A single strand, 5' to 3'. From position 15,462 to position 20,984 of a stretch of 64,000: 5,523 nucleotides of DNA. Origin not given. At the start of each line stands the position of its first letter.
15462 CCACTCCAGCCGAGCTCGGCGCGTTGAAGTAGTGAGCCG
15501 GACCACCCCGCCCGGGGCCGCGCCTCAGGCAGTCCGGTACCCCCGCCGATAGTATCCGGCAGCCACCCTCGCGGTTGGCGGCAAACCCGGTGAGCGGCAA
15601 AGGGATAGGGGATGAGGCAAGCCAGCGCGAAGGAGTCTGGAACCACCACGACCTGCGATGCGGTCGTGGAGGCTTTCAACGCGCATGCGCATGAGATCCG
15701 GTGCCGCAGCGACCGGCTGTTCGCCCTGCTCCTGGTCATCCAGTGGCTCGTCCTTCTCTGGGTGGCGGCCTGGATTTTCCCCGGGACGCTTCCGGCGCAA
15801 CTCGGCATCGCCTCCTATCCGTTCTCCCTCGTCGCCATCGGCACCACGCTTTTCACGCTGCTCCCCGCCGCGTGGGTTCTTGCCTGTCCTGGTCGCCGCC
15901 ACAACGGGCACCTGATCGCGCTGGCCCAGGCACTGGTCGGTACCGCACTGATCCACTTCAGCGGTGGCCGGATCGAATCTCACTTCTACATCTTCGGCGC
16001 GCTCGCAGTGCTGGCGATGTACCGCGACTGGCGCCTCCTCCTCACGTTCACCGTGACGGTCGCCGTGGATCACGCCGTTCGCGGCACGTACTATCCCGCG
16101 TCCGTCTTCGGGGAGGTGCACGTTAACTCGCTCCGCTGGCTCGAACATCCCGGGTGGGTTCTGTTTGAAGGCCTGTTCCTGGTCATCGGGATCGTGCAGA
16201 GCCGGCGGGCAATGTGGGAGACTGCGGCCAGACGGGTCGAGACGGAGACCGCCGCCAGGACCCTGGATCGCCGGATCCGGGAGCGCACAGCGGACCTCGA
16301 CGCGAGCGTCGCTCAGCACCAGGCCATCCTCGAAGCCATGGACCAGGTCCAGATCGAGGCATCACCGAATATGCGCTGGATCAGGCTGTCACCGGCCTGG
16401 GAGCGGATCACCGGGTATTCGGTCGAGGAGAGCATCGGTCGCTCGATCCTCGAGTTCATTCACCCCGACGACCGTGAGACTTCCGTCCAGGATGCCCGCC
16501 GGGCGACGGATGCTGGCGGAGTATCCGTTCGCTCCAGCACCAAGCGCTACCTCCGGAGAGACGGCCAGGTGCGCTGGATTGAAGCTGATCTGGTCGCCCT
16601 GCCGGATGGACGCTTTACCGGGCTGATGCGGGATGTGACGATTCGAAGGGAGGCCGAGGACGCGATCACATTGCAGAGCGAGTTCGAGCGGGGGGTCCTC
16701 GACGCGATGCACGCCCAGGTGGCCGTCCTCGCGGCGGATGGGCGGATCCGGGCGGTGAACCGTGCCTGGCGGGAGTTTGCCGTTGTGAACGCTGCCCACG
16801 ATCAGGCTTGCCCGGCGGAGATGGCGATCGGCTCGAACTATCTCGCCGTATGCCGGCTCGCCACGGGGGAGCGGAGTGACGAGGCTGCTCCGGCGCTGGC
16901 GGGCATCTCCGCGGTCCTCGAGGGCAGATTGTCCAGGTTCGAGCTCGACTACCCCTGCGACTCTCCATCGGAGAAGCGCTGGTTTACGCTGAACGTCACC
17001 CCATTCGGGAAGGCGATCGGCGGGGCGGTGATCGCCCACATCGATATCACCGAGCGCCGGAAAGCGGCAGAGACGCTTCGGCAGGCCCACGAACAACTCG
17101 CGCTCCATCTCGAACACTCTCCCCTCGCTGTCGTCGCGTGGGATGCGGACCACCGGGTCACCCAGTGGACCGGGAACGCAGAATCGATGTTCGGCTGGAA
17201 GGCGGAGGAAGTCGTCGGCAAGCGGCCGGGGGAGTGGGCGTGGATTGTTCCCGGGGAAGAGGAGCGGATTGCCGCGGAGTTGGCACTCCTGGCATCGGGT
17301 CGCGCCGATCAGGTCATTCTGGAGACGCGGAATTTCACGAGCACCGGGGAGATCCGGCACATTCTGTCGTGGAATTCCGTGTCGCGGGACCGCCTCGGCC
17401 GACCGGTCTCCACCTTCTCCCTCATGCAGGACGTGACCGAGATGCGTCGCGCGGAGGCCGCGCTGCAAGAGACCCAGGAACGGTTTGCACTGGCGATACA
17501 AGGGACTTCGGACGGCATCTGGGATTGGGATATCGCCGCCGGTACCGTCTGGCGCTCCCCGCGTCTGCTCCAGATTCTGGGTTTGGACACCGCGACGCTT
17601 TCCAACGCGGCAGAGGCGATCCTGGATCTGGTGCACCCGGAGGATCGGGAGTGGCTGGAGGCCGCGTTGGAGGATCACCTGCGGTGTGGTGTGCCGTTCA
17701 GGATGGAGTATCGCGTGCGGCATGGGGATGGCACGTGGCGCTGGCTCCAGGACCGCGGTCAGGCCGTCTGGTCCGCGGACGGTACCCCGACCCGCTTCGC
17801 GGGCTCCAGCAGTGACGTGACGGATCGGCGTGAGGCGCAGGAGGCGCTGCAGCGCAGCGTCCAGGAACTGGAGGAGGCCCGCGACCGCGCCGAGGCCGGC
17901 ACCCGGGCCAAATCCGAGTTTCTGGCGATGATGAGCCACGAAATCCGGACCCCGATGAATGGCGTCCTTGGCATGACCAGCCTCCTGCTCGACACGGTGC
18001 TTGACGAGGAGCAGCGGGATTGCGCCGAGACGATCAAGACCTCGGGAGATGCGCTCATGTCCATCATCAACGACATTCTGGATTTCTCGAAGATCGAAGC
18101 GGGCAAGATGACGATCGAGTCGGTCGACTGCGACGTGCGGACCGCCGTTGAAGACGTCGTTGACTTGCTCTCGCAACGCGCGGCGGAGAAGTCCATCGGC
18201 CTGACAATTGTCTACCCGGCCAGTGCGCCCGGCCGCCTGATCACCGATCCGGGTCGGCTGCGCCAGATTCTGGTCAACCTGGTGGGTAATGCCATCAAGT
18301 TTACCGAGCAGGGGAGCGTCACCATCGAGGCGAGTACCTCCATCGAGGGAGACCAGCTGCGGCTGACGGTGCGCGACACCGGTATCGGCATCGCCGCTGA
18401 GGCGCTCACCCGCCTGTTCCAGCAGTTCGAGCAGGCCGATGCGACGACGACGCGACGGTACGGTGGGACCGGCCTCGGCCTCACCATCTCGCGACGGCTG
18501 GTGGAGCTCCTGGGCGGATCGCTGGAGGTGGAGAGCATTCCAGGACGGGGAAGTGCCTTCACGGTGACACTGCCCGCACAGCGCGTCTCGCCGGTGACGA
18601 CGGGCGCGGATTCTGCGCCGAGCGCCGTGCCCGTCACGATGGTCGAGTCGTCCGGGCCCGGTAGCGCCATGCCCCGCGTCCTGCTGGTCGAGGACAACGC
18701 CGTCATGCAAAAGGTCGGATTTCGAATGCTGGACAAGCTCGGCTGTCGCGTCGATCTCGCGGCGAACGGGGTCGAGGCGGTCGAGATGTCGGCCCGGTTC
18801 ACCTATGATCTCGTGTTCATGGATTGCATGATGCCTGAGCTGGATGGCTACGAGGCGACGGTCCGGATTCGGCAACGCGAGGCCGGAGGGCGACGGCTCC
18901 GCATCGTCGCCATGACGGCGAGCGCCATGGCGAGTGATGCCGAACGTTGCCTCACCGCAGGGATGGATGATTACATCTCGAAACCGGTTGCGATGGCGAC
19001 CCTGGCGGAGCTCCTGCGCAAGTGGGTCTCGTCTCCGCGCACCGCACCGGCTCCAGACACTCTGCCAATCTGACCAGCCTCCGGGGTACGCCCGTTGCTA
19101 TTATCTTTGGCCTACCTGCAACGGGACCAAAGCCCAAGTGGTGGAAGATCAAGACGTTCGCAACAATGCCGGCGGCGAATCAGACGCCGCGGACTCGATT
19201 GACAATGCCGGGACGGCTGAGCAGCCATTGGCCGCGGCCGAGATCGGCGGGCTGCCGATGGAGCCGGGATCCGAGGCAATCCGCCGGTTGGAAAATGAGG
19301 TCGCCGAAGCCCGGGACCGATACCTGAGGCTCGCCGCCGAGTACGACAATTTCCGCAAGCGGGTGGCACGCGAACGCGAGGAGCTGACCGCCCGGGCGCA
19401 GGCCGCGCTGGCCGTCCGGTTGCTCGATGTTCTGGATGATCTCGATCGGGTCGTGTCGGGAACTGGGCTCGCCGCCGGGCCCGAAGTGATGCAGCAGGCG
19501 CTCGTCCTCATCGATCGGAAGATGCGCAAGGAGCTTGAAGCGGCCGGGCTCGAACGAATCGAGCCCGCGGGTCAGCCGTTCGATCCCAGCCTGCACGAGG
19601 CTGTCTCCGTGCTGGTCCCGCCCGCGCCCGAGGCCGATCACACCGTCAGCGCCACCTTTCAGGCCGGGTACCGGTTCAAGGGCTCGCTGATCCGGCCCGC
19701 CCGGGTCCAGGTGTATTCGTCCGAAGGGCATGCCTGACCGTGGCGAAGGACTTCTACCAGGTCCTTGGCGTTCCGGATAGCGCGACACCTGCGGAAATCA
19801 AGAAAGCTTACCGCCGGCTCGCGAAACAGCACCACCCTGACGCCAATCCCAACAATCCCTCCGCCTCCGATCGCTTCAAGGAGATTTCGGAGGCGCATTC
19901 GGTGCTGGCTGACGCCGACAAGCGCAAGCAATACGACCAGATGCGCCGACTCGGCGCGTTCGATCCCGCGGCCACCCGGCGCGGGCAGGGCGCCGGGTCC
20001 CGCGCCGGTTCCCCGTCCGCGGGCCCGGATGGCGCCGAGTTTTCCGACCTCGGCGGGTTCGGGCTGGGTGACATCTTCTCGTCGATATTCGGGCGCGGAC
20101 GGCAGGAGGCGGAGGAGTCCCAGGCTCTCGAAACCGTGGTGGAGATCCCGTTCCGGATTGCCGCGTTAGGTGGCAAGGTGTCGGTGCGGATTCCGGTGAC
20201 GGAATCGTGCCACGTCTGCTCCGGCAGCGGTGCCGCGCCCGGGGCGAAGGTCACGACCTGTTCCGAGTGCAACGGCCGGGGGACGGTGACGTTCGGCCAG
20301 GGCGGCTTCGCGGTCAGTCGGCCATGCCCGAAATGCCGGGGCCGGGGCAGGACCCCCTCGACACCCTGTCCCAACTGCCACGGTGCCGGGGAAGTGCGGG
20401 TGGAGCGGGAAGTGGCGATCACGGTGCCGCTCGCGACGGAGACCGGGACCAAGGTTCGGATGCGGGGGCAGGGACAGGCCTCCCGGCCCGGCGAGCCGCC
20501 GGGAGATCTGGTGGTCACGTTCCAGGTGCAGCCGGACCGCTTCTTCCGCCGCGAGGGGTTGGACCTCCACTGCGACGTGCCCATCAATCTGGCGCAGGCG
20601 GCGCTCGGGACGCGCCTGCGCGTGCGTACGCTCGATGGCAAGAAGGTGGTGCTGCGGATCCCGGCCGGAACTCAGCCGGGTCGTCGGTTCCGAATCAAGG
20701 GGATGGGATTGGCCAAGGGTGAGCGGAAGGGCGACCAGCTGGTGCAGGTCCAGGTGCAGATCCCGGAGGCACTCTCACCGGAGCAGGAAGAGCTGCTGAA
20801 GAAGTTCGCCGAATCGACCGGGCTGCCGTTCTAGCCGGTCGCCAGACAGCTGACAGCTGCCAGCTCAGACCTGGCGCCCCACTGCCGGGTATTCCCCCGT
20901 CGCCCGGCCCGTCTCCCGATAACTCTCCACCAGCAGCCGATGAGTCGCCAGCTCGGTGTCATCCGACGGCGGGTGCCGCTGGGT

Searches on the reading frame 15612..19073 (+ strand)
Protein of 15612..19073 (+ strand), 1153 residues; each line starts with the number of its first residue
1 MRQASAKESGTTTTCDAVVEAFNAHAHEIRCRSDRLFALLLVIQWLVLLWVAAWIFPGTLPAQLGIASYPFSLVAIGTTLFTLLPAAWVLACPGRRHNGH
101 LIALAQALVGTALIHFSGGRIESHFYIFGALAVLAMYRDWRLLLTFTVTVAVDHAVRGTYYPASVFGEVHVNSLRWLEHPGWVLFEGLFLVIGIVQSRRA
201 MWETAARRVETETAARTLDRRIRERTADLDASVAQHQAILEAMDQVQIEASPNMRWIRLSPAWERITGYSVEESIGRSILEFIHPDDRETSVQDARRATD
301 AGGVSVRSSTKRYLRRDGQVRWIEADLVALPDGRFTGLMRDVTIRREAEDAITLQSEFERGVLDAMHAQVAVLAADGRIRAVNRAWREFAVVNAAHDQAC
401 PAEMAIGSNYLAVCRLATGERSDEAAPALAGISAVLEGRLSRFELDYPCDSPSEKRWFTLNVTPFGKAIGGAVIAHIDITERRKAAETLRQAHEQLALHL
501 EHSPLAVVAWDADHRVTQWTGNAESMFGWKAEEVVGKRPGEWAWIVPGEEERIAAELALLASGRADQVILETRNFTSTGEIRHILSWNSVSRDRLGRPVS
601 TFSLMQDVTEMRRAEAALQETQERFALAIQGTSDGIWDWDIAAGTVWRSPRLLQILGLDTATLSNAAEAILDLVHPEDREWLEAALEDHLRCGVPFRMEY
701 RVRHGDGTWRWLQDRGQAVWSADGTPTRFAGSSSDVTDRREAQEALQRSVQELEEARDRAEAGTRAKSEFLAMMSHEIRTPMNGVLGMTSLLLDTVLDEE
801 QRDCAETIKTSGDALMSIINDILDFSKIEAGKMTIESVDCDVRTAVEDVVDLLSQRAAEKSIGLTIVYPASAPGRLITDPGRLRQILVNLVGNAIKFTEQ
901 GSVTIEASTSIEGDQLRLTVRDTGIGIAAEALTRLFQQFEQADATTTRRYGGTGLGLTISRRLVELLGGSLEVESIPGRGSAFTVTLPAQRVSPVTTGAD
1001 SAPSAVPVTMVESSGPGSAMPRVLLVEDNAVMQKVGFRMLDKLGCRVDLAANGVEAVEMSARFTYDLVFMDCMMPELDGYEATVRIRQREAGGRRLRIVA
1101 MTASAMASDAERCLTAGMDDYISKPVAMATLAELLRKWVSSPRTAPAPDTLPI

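Call 25: search_protein_families(library=pfam, proteins=[window:15612-19073:+], max_evalue=0.0001)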
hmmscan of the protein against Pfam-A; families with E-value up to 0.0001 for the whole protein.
window:15612-19073:+ (1153 aa): 8 families
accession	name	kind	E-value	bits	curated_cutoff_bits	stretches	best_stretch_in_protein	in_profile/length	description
PF08447.18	PAS_3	-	3.8e-44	149.3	25.6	2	648-731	4-87/89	PAS fold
PF02518.31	HATPase_c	-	9.2e-32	110.2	26.4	1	879-990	2-110/111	Histidine kinase-, DNA gyrase B-, and HSP90-like ATPase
PF00989.32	PAS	-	5.2e-31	107.4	22.6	2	497-608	4-113/113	PAS fold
PF08448.16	PAS_4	-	7.7e-31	107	23.1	3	500-613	1-110/110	PAS fold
PF00072.30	Response_reg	-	2.9e-26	92.2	30.2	1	1023-1135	1-110/111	Response regulator receiver domain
PF00512.31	HisKA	-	1e-22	80.4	26.9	1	766-831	1-66/66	His Kinase A (phospho-acceptor) domain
PF13426.13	PAS_9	-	1.6e-17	64.1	27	1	253-343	10-102/103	PAS domain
PF13188.13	PAS_8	-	2.9e-12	46.4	21.8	0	235-291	2-56/65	PAS domain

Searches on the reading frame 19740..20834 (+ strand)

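Call 25: search_protein_families(library=pfam, proteins=[window:19740-20834:+], max_evalue=0.0001)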
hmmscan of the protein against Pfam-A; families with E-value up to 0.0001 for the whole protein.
window:19740-20834:+ (364 aa): 4 families
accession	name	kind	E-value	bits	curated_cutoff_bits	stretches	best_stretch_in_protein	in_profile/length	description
PF01556.23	DnaJ_C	-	7.5e-40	136.9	26.6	1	131-342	2-152/152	DnaJ C terminal domain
PF00226.36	DnaJ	-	1.6e-26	92.6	27.8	1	4-66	1-63/63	DnaJ domain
PF00684.25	DnaJ_CXXCXGXG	-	6.6e-13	49.2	32.7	1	157-217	1-65/65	DnaJ central domain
PF17302.8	DUF5351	-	1.5e-05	25.6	27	0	174-204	1-28/29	Family of unknown function (DUF5351)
